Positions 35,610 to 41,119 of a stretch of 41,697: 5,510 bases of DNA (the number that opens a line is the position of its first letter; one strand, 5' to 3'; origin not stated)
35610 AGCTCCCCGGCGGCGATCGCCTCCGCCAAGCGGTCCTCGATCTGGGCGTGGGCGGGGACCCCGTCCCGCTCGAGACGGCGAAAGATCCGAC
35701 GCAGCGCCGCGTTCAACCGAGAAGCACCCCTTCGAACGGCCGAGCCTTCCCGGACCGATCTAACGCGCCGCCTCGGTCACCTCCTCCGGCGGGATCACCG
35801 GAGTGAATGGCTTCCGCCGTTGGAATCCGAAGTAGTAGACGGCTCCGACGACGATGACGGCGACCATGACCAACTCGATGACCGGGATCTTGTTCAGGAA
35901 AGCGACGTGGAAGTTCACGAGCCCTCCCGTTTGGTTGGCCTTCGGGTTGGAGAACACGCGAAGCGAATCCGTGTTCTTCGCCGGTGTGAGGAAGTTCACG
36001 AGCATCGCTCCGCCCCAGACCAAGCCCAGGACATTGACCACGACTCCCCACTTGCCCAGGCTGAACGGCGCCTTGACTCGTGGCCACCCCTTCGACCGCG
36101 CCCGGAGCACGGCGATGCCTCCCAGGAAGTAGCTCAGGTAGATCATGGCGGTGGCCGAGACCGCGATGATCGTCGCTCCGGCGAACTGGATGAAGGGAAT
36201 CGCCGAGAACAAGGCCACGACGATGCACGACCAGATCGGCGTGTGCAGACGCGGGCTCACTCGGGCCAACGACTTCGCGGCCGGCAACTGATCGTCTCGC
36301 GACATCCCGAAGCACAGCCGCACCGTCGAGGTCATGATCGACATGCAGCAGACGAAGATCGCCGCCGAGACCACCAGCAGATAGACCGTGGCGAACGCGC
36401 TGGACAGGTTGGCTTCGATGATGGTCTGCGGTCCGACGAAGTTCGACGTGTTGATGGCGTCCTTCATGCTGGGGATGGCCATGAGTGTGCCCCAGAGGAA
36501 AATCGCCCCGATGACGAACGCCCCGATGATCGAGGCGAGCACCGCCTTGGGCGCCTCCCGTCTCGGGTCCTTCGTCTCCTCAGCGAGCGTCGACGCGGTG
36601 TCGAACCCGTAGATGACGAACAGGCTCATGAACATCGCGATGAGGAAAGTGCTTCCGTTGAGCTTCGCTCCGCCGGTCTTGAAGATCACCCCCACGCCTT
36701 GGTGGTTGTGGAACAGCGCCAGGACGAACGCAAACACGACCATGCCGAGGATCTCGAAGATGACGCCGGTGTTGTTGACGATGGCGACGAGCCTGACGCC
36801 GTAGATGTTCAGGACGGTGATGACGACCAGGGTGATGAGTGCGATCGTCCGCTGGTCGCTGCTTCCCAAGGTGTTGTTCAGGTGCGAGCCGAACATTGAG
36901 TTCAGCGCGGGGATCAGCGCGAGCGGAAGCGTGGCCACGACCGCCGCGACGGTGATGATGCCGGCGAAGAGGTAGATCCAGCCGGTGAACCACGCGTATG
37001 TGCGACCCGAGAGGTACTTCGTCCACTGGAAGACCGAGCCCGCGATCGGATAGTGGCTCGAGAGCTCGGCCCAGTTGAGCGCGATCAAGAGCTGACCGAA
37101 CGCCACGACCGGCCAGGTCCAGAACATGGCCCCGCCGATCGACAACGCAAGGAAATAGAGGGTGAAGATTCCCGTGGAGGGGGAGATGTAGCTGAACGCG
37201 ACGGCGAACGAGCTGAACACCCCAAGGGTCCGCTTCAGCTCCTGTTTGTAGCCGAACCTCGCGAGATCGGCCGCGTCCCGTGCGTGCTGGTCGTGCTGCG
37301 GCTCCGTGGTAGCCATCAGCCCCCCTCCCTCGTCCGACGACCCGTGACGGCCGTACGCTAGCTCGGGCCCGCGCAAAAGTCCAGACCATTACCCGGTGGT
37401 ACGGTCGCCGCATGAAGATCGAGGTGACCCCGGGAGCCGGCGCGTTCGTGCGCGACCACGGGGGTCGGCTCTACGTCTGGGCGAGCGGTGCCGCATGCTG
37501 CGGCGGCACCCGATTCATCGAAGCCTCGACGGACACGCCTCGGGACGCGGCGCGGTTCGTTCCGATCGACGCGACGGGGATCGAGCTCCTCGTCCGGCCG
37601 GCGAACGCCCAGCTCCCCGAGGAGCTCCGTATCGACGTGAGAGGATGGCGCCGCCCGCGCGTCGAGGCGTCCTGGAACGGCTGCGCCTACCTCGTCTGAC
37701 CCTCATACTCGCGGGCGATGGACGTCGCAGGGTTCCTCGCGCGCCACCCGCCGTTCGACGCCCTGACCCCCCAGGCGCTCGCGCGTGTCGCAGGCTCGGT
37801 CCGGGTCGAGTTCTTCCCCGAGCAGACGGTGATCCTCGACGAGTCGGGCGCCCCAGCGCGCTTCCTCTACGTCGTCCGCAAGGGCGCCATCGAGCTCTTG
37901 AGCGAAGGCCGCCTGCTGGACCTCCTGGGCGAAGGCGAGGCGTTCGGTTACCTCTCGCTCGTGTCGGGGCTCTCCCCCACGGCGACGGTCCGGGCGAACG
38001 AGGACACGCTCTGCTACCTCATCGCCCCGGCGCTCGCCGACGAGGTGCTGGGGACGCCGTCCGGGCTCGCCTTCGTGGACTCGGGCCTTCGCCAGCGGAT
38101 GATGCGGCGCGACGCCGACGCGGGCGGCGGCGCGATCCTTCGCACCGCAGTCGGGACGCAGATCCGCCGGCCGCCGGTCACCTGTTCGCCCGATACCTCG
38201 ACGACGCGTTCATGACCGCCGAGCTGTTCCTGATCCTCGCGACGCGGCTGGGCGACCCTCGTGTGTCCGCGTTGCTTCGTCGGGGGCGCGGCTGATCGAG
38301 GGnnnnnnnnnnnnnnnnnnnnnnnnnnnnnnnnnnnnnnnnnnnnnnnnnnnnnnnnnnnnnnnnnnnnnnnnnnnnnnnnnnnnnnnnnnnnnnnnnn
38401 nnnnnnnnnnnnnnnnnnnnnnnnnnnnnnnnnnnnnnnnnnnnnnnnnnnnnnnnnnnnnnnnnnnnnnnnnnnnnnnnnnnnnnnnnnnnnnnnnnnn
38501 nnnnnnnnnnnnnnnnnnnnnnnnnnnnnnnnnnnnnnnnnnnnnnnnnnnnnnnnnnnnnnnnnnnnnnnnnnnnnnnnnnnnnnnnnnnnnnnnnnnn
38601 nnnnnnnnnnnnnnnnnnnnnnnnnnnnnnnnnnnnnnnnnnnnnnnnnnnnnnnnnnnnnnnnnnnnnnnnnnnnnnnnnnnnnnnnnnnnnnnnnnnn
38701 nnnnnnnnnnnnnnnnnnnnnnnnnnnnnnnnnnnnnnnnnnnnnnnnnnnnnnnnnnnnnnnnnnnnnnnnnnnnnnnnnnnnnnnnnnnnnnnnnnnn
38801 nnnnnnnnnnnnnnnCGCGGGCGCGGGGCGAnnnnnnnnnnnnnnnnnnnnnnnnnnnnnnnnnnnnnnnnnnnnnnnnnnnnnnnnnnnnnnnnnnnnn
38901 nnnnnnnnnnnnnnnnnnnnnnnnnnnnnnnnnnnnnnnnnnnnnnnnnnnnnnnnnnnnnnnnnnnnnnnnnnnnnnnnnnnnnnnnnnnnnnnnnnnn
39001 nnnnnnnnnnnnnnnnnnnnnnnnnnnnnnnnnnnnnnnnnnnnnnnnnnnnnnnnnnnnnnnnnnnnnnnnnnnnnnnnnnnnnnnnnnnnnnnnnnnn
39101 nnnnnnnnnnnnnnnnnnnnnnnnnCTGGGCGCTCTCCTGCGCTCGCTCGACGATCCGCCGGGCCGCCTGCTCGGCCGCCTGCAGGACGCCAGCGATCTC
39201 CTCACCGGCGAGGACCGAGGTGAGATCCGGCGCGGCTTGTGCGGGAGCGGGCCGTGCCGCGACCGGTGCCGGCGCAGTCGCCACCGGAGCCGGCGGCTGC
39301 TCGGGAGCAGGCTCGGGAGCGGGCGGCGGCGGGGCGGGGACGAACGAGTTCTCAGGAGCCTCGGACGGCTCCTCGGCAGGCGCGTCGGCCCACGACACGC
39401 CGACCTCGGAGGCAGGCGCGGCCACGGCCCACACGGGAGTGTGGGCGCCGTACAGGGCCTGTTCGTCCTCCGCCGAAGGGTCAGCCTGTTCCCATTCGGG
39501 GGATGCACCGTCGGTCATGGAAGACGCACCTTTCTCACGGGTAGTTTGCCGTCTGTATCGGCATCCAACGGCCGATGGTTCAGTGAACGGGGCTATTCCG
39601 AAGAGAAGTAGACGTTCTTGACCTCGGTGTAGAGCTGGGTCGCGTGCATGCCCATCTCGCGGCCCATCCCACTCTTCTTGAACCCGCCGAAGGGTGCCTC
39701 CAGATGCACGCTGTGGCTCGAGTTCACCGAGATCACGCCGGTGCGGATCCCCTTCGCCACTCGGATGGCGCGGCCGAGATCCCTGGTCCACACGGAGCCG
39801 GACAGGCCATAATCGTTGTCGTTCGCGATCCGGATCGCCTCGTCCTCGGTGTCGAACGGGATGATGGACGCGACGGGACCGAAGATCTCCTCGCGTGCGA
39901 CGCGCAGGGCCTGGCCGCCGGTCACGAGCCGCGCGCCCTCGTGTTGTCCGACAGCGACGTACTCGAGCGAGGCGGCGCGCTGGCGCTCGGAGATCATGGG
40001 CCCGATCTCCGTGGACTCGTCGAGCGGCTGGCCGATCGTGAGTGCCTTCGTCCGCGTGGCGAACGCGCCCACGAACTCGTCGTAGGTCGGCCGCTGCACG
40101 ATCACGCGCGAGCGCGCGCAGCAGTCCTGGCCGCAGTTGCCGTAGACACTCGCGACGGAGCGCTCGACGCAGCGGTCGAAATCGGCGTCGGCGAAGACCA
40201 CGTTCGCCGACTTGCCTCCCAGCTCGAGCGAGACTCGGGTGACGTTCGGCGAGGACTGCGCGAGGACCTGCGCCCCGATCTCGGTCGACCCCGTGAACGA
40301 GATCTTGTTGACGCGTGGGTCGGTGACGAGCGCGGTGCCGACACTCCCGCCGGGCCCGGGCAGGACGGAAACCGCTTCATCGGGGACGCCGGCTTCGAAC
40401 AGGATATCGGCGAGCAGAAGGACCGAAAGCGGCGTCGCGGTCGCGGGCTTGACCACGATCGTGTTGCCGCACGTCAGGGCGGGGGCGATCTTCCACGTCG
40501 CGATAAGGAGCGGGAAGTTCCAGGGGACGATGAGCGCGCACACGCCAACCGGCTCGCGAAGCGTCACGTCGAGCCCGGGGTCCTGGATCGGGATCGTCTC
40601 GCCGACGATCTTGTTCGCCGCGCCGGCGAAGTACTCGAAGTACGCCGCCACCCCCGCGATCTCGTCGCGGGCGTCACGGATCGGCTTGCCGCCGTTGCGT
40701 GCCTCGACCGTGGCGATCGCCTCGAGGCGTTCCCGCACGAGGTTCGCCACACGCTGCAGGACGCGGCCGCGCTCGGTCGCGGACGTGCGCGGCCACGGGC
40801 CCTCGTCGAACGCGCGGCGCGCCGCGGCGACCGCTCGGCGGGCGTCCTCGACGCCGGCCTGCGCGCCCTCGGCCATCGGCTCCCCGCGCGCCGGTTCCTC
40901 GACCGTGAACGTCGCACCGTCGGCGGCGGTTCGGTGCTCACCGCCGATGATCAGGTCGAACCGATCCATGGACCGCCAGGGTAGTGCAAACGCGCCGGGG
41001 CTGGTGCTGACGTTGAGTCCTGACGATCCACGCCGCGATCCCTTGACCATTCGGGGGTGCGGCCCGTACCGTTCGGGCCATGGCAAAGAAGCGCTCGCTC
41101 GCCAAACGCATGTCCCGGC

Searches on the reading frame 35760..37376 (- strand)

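Call 28: search_protein_families(library=pfam, proteins=[window:35760-37376:-], max_evalue=0.0001)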
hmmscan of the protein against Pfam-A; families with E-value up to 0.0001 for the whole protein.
window:35760-37376:- (538 aa): 2 families
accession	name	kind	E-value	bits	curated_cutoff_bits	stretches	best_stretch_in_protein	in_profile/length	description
PF13520.12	AA_permease_2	-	5.4e-38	131.5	27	1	51-470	1-412/427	Amino acid permease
PF00324.27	AA_permease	-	1.1e-19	71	24.6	1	70-423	15-377/470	Amino acid permease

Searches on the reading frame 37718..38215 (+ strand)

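Call 28: search_protein_families(library=pfam, proteins=[window:37718-38215:+], max_evalue=0.0001)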
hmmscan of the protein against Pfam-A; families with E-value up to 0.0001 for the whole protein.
window:37718-38215:+ (165 aa): 1 family
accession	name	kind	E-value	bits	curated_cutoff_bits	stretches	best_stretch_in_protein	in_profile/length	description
PF00027.35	cNMP_binding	-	3.6e-11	43.3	27.5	1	32-103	3-78/89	Cyclic nucleotide-binding domain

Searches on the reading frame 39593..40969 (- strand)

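Call 28: search_protein_families(library=pfam, proteins=[window:39593-40969:-], max_evalue=0.0001)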
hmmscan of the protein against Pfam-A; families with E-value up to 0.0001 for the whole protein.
window:39593-40969:- (458 aa): 1 family
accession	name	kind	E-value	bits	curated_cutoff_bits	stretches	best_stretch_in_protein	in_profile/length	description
PF00171.27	Aldedh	-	1.8e-157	525.1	23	1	17-453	5-461/461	Aldehyde dehydrogenase family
